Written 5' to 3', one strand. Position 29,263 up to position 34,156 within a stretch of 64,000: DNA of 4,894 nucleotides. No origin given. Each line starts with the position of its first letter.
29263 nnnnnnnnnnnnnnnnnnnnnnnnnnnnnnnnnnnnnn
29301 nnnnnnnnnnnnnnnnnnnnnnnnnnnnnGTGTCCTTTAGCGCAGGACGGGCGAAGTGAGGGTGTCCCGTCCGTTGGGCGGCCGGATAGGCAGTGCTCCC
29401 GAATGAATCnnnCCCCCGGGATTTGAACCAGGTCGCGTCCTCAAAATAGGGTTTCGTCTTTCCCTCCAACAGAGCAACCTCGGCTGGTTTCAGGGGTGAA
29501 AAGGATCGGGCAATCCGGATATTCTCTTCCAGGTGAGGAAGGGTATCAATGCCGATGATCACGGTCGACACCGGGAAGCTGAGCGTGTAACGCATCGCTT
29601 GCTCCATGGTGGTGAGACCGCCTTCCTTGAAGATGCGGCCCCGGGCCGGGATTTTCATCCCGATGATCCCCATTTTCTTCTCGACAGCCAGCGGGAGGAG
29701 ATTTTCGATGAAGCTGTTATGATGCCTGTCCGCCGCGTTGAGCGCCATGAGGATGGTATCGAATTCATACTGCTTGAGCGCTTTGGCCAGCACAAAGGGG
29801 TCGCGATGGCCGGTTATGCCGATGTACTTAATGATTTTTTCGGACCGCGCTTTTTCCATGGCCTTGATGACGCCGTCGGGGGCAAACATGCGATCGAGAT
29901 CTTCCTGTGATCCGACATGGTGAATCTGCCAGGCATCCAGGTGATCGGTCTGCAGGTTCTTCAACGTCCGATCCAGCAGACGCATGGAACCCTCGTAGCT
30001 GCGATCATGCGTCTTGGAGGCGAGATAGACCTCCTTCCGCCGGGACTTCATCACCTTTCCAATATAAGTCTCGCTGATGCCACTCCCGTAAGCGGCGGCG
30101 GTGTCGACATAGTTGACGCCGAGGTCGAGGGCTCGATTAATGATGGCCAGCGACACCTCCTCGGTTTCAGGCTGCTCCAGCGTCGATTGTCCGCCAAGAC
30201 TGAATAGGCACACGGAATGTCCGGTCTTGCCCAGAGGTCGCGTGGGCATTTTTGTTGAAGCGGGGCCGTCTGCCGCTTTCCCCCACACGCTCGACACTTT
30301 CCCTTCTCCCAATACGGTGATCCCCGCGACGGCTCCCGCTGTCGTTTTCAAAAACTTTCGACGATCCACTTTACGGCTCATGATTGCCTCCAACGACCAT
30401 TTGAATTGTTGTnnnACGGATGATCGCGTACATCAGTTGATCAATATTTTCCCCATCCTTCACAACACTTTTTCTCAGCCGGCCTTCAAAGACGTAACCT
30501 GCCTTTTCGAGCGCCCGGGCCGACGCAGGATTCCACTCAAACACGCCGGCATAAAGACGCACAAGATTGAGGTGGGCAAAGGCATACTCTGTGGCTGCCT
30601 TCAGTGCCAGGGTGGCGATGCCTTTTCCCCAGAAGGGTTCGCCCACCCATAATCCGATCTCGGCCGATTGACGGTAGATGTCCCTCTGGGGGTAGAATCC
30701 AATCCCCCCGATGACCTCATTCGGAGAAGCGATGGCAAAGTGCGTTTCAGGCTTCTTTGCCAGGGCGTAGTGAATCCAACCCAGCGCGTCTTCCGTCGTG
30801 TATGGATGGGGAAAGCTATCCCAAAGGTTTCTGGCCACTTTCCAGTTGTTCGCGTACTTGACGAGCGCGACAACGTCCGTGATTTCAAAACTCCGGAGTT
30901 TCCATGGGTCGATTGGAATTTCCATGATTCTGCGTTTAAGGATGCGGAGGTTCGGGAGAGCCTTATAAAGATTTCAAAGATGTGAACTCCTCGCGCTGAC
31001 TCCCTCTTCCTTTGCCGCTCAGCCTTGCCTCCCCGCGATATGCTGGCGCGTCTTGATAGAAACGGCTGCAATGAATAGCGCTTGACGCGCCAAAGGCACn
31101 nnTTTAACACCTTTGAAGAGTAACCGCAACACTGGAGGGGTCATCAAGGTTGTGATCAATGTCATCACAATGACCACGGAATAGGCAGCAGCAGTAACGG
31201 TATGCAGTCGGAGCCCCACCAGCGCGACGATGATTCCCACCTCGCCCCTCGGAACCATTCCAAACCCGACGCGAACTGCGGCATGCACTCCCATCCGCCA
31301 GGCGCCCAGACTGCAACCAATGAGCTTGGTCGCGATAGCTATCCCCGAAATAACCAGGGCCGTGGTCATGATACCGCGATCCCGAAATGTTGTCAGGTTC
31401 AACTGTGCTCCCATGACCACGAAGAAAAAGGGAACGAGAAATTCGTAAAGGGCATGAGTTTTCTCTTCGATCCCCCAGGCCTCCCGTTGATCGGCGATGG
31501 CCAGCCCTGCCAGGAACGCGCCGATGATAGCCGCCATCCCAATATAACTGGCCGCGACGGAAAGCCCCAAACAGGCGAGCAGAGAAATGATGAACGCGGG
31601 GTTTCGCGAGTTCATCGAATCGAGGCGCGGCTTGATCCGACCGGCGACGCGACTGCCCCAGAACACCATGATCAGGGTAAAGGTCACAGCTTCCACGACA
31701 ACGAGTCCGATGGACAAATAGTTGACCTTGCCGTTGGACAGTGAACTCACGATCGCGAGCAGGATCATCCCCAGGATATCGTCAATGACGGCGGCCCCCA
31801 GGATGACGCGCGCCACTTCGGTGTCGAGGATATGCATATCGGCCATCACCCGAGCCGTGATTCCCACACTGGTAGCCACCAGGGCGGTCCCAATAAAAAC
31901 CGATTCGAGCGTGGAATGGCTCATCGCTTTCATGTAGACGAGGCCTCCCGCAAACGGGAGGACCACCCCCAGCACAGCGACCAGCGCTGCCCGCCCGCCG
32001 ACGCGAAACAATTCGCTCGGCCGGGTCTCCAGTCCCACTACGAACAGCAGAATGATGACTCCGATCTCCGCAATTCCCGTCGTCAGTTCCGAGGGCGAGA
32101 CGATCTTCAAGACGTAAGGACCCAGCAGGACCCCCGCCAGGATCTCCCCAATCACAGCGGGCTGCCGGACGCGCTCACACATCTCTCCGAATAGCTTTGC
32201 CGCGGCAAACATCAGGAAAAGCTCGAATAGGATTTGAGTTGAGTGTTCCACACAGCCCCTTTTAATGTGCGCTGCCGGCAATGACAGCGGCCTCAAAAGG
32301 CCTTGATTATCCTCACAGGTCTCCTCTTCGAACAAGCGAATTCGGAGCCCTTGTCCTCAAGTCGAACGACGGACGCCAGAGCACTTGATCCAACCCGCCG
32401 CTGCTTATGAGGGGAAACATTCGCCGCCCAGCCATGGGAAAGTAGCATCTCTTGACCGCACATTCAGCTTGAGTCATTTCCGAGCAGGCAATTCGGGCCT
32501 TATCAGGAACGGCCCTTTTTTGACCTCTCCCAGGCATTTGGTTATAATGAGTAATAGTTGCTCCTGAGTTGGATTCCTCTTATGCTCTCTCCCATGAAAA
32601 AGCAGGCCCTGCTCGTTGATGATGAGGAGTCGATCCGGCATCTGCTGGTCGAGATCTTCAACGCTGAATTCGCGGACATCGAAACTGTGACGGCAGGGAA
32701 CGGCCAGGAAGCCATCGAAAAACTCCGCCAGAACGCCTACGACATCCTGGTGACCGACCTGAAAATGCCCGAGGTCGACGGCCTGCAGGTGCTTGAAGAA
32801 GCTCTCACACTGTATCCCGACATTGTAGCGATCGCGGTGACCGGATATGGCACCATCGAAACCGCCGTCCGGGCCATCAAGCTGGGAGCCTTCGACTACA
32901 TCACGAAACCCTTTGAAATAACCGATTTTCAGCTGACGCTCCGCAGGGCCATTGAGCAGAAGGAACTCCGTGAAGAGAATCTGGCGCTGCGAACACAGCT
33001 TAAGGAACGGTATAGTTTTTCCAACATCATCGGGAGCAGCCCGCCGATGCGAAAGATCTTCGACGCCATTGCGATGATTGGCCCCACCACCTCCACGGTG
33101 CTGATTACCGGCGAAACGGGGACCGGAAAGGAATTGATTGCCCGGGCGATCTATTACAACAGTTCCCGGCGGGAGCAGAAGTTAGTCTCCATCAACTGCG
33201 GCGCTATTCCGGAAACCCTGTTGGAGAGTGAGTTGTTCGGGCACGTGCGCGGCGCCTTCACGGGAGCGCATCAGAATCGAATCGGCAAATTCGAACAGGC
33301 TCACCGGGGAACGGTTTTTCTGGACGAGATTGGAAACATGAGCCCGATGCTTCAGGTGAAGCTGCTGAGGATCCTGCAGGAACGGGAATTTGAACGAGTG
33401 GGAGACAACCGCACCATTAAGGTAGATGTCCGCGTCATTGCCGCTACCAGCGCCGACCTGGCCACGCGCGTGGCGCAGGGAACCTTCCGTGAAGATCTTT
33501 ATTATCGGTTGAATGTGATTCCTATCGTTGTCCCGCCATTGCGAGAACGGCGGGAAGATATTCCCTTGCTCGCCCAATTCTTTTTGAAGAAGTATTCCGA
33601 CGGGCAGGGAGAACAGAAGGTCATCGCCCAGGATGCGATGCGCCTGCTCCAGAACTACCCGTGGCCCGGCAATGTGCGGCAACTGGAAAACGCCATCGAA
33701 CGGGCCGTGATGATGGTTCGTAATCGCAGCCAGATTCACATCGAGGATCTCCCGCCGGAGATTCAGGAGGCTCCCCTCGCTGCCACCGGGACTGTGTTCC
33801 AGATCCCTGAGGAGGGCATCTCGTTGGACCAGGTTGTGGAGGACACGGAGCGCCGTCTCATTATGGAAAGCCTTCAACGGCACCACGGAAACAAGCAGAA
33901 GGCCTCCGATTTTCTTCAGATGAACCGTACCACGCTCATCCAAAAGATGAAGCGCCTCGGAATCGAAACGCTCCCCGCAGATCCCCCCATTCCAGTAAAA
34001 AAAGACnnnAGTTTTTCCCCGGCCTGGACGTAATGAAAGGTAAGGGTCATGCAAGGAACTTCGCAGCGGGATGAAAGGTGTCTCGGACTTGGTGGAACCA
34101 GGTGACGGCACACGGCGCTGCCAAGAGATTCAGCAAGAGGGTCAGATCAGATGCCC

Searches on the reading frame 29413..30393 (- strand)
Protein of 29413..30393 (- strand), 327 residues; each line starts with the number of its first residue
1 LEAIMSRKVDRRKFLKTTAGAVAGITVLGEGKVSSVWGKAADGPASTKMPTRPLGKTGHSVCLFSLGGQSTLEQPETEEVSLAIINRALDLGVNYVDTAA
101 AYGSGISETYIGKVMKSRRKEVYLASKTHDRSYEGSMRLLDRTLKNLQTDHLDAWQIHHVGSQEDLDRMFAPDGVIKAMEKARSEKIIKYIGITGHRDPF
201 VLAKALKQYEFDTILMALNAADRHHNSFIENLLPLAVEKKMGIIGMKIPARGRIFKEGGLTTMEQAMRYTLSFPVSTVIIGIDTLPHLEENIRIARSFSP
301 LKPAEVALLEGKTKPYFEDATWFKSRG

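Call 12: search_protein_families(library=ncbifam, proteins=[window:29413-30393:-], max_evalue=1e-8)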
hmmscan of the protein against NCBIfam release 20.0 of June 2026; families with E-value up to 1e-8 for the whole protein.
window:29413-30393:- (327 aa): 0 families

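Call 38: search_protein_families(library=ncbifam, proteins=[window:29413-30393:-], max_evalue=0.00001)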
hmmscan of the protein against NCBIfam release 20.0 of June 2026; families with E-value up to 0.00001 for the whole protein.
window:29413-30393:- (327 aa): 5 families
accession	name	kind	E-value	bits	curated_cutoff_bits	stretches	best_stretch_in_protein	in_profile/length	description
NF007695.0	PRK10376.1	subfamily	1.9e-08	33.8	280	1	65-233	26-203/290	oxidoreductase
NF049922.1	MethglyxlRedYdjG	equivalog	1.9e-08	33.7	550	1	58-127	10-85/326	NADH-dependent methylglyoxal reductase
NF008598.0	PRK11565.1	equivalog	1.2e-07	31.2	425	1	76-196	26-140/275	2,5-didehydrogluconate reductase DkgA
TIGR01293.1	Kv_beta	subfamily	2.2e-07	30.2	365.4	1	51-118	3-70/319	voltage-dependent potassium channel subunit beta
NF008377.0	PRK11172.1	equivalog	1e-06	28.1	327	1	78-196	15-131/267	2,5-didehydrogluconate reductase DkgB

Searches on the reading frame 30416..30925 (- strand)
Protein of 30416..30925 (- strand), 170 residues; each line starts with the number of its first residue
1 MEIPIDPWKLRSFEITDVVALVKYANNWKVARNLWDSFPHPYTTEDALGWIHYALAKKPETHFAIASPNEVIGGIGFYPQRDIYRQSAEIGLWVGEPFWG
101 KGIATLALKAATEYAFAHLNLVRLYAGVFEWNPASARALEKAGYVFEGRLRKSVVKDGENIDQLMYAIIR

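Call 12: search_protein_families(library=ncbifam, proteins=[window:30416-30925:-], max_evalue=1e-8)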
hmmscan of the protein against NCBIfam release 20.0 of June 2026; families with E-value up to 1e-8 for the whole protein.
window:30416-30925:- (170 aa): 2 families
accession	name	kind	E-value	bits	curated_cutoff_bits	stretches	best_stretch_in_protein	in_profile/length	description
TIGR03585.1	PseH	equivalog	3.1e-11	43.6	93.1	1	22-165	15-154/156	UDP-4-amino-4,6-dideoxy-N-acetyl-beta-L-altrosamine N-acetyltransferase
NF011709.0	PRK15130.1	equivalog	3.6e-10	40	218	1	9-163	8-159/186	spermidine N1-acetyltransferase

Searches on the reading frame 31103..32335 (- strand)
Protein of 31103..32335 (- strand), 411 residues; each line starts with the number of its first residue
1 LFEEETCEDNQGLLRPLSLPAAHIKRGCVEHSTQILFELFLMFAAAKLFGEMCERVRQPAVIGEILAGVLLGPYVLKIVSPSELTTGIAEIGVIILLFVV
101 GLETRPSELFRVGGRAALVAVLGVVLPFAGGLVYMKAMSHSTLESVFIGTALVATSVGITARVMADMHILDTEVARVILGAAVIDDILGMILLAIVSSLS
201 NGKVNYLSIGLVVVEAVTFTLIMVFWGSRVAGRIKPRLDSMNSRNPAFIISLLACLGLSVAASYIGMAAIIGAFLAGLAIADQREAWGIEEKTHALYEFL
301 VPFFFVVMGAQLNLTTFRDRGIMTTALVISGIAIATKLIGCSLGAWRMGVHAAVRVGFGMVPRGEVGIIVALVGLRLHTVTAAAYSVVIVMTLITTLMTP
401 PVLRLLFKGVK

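Call 12: search_protein_families(library=ncbifam, proteins=[window:31103-32335:-], max_evalue=1e-8)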
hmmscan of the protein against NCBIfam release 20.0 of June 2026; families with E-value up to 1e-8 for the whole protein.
window:31103-32335:- (411 aa): 5 families
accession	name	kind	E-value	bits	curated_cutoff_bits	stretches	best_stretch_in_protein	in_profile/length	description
TIGR00932.1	2a37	subfamily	4.2e-56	190.5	238.3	1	44-313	2-275/275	monovalent cation:proton antiporter-2 (CPA2) family protein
NF045626.1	FeTrans_MagA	equivalog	1.8e-27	96.3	700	1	41-400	13-371/386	iron transporter MagA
NF002924.0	PRK03562.1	equivalog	3.1e-20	72.1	752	1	32-403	3-376/623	glutathione-regulated potassium-efflux system protein KefC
NF007950.1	PRK10669.1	equivalog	2.7e-19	69.5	700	1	30-406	2-387/547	YbaL family putative K(+) efflux transporter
NF002973.0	PRK03659.1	equivalog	1.2e-18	67.1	804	1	35-404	6-374/602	glutathione-regulated potassium-efflux system protein KefB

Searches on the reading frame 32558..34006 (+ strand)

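Call 12: search_protein_families(library=ncbifam, proteins=[window:32558-34006:+], max_evalue=1e-8)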
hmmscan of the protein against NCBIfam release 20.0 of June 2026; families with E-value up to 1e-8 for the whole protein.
window:32558-34006:+ (483 aa): 78 families (the best 25 are shown)
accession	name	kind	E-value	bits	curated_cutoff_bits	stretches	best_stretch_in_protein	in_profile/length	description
NF008469.0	PRK11361.1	equivalog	3.9e-153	510.5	714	1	15-470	5-457/461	acetoacetate metabolism transcriptional regulator AtoC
TIGR01818.1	ntrC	equivalog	1.2e-129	433.1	558.6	1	18-466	2-462/463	nitrogen regulation protein NR(I)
TIGR02915.1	PEP_resp_reg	equivalog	1.3e-128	429.7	502.6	1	18-469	2-444/445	PEP-CTERM-box response regulator transcription factor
NF007689.0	PRK10365.1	equivalog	3.7e-123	411.6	760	1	16-466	7-441/441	sigma-54-dependent response regulator transcription factor ZraR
NF051870.1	NAssimRespRegNtrX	equivalog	6.4e-119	397.8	600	1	16-469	3-452/452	nitrogen assimilation response regulator NtrX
TIGR01817.1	nifA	equivalog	3e-114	382.7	528.85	1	133-468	176-503/534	nif-specific transcriptional activator NifA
NF003451.0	PRK05022.1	equivalog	2.6e-111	372.9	476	1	130-470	163-511/512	nitric oxide reductase transcriptional regulator NorR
NF008176.1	PRK10923.1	equivalog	2.1e-110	369.5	620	1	17-470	6-469/469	nitrogen regulation protein NR(I)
NF041552.1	TF_PrdR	equivalog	3.5e-108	362.4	795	1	124-466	240-575/577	sigma-54 dependent transcriptional regulator PrdR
NF041946.1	LuxO_transreg_Vib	equivalog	1.2e-106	357.3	800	1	20-466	2-459/463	quorum-sensing sigma-54 dependent transcriptional regulator LuxO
NF011695.0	PRK15115.1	equivalog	1e-100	337.6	763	1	15-461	7-430/445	two-component system response regulator GlrR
NF011958.0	PRK15429.1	equivalog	2.2e-99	333.9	830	1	135-470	358-687/692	formate hydrogenlyase transcriptional activator FlhA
NF038308.1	RNA_repair_RtcR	equivalog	2.5e-99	333.5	650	1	21-461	35-505/530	RNA repair transcriptional activator RtcR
NF050807.1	TransRegFlbDCaul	equivalog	1.7e-97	327.1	750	1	46-472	30-443/454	sigma-54-dependent transcriptional regulator FlbD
NF049963.1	RespRegFlgRCampy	domain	3.3e-95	319.5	750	1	19-398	5-377/429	fla regulon two-component system response regulator FlgR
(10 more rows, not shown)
